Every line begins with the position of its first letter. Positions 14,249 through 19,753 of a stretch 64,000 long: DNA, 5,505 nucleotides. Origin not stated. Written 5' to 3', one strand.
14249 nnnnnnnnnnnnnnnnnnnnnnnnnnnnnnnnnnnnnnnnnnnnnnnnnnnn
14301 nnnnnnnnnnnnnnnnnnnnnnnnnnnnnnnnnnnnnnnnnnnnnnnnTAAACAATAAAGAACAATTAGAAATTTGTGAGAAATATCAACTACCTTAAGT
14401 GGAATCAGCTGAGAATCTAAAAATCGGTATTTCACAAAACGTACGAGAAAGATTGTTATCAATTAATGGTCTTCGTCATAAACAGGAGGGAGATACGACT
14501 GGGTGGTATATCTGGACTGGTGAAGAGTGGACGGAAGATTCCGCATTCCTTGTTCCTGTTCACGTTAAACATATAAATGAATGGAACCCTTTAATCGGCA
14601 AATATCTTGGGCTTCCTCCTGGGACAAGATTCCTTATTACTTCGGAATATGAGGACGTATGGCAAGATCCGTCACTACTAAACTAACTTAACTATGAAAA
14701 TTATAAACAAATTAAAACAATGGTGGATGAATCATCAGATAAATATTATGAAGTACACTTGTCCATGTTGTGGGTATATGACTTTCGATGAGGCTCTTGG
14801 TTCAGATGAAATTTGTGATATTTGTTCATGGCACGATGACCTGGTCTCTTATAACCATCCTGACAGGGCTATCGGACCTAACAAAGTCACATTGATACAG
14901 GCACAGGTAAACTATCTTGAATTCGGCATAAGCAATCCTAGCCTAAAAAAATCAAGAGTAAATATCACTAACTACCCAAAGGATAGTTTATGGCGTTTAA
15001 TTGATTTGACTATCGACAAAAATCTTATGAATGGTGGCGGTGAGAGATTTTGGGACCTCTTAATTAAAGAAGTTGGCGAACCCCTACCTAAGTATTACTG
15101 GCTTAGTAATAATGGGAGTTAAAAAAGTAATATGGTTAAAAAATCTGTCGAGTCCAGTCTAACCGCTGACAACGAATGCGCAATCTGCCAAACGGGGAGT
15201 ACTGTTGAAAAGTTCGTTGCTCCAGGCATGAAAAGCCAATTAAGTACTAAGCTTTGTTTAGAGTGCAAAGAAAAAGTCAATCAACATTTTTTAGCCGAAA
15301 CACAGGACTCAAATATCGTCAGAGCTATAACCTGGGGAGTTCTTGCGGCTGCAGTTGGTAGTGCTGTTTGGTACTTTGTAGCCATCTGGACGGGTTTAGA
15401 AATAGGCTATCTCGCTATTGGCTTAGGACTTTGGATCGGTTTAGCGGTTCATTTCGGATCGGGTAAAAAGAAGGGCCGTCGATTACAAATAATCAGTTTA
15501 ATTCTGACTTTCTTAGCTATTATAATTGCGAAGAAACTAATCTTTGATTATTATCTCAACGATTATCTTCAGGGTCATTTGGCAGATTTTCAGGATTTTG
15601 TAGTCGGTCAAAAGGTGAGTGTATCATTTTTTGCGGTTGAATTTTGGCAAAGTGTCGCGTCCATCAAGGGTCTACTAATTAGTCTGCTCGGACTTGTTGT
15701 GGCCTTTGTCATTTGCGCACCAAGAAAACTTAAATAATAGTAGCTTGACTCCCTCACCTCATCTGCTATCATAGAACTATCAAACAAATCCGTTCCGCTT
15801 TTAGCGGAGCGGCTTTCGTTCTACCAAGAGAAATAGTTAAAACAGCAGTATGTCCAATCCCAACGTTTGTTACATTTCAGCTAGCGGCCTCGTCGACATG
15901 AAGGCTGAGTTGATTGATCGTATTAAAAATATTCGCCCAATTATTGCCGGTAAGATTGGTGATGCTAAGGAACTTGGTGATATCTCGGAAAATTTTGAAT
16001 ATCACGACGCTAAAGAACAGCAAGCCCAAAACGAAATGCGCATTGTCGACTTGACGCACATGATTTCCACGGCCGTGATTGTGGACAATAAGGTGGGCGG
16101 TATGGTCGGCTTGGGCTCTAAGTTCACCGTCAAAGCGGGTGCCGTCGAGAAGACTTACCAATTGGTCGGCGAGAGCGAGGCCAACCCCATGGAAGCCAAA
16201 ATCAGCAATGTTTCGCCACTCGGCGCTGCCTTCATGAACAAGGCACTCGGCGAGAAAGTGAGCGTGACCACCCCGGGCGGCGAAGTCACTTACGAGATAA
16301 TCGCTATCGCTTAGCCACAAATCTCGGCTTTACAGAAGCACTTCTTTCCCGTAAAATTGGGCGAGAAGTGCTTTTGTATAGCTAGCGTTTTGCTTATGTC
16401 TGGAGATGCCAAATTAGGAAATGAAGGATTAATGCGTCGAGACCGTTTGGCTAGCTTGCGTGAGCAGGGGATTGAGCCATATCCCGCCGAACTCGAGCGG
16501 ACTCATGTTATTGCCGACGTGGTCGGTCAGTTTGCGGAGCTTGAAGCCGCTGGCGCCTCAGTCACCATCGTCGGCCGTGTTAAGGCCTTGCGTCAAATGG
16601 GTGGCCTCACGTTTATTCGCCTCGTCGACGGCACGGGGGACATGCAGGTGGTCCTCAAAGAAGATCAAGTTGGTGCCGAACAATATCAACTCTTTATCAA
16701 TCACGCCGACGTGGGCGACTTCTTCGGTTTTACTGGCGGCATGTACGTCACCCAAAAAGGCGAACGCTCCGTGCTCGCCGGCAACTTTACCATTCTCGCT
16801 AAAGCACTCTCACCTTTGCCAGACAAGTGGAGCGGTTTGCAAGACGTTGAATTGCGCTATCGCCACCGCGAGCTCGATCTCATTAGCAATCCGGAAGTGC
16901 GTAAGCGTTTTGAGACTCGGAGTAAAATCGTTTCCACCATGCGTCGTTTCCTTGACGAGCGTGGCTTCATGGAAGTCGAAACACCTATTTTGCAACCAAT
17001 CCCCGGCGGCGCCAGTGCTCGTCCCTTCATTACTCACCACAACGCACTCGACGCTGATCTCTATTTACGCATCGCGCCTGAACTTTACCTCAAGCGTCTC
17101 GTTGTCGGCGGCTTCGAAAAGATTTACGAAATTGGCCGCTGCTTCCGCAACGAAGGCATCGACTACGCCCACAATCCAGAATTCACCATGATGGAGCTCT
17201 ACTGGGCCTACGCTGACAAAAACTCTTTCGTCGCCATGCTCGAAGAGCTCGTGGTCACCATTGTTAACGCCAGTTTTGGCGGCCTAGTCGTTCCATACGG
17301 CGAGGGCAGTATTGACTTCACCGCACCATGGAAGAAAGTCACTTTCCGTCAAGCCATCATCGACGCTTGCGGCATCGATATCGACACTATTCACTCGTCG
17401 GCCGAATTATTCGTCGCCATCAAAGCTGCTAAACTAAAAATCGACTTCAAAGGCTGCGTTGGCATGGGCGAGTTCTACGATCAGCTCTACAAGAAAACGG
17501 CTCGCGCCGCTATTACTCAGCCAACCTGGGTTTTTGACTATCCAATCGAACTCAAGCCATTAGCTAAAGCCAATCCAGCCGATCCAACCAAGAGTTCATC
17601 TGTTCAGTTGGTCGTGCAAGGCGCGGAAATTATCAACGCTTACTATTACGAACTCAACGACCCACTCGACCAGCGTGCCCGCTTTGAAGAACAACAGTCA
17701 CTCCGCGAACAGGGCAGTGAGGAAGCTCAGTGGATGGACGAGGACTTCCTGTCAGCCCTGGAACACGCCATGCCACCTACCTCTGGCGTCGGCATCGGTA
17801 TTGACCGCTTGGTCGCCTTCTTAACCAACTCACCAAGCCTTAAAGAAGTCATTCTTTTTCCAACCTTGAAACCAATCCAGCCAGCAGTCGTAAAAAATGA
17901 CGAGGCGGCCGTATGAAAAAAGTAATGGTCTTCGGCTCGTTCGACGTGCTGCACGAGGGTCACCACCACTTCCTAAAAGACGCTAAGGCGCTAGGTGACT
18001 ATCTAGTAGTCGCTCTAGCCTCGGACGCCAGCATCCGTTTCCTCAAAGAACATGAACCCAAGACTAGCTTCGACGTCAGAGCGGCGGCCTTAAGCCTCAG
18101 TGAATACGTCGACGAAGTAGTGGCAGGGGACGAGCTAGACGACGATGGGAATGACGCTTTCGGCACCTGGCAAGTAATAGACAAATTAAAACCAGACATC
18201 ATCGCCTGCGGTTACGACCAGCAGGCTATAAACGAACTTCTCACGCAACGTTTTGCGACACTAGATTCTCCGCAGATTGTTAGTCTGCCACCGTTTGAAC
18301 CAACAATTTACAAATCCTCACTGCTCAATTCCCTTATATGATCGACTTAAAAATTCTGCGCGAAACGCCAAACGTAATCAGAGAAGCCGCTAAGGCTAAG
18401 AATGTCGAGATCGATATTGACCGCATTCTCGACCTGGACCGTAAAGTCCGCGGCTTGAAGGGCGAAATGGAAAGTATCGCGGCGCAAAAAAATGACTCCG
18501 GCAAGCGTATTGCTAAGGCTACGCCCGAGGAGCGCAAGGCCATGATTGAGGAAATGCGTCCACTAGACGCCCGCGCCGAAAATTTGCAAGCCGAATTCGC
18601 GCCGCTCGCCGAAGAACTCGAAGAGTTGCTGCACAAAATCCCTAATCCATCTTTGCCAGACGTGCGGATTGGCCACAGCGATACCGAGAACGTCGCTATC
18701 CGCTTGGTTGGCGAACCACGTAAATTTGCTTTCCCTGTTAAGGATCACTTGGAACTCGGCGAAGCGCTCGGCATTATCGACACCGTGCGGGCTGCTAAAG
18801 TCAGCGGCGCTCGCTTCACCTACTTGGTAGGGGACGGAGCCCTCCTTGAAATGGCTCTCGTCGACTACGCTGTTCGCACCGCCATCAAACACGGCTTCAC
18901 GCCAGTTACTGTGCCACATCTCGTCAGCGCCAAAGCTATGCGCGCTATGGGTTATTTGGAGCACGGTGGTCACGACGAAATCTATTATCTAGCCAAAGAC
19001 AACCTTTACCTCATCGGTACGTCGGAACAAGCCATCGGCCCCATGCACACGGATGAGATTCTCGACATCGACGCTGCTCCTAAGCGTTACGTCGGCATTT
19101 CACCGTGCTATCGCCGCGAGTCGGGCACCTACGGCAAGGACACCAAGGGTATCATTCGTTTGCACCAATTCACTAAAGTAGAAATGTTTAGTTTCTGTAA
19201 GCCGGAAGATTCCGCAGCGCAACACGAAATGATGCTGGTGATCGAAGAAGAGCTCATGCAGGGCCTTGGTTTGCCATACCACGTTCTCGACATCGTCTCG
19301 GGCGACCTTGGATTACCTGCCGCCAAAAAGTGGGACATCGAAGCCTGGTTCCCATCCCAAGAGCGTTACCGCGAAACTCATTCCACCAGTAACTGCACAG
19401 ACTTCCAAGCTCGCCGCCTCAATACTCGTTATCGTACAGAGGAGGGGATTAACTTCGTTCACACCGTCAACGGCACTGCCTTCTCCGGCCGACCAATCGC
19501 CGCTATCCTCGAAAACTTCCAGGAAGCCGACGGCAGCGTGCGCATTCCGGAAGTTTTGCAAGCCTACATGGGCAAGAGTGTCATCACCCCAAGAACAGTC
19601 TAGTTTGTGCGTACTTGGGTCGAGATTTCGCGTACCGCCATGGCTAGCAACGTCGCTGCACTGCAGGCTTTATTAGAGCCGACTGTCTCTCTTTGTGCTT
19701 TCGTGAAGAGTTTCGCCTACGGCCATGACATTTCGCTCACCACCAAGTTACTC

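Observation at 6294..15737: Complete Sec-dependent Rhs polymorphic-toxin locus: SpvB / FG-GAP / RHS fusion with GHH-nuclease tip, SUKH immunity, an orphan toxin tip and an immunity-gene graveyard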

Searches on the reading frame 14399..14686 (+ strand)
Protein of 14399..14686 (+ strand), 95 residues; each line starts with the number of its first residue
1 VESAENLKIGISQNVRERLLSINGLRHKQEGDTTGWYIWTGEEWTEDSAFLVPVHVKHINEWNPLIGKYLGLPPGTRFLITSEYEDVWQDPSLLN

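Call 5: search_protein_families(library=pfam, proteins=[window:14399-14686:+], max_evalue=0.01)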
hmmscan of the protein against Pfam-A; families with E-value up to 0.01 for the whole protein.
window:14399-14686:+ (95 aa): 1 family
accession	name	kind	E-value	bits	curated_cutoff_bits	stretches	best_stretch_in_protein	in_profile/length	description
PF24719.1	Imm33-like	-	1.6e-33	115.1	27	1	3-90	16-103/103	Imm33-like domain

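Call 6: search_protein_families(library=ncbifam, proteins=[window:14399-14686:+], max_evalue=0.01)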
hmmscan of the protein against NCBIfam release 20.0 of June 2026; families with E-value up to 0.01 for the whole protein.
window:14399-14686:+ (95 aa): 0 families

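Call 37: search_protein_families(library=padloc, proteins=[window:14399-14686:+], max_evalue=0.01)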
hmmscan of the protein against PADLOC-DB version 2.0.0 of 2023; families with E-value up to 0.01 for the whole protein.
window:14399-14686:+ (95 aa): 0 families

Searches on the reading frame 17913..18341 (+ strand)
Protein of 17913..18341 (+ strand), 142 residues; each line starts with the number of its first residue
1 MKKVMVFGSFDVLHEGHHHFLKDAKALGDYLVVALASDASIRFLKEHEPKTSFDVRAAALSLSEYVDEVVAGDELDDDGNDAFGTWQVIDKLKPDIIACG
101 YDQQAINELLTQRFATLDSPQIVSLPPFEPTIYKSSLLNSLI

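Call 11: search_protein_families(library=pfam, proteins=[window:17913-18341:+], max_evalue=0.001)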
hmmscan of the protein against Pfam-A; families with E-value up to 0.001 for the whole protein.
window:17913-18341:+ (142 aa): 1 family
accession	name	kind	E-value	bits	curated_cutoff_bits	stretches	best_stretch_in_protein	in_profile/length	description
PF01467.32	CTP_transf_like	-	9.1e-14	52.2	21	1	6-103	2-90/133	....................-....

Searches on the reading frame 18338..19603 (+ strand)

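Call 11: search_protein_families(library=pfam, proteins=[window:18338-19603:+], max_evalue=0.001)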
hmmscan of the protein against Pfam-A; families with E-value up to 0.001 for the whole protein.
window:18338-19603:+ (421 aa): 2 families
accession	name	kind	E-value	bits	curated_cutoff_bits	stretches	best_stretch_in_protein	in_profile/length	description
PF00587.30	tRNA-synt_2b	-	1.5e-33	116.7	29.3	1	220-394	8-179/179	tRNA synthetase class II core domain (G, H, P, S and T)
PF02403.27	Seryl_tRNA_N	-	1e-18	68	28.2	1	1-103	1-106/108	Seryl-tRNA synthetase N-terminal domain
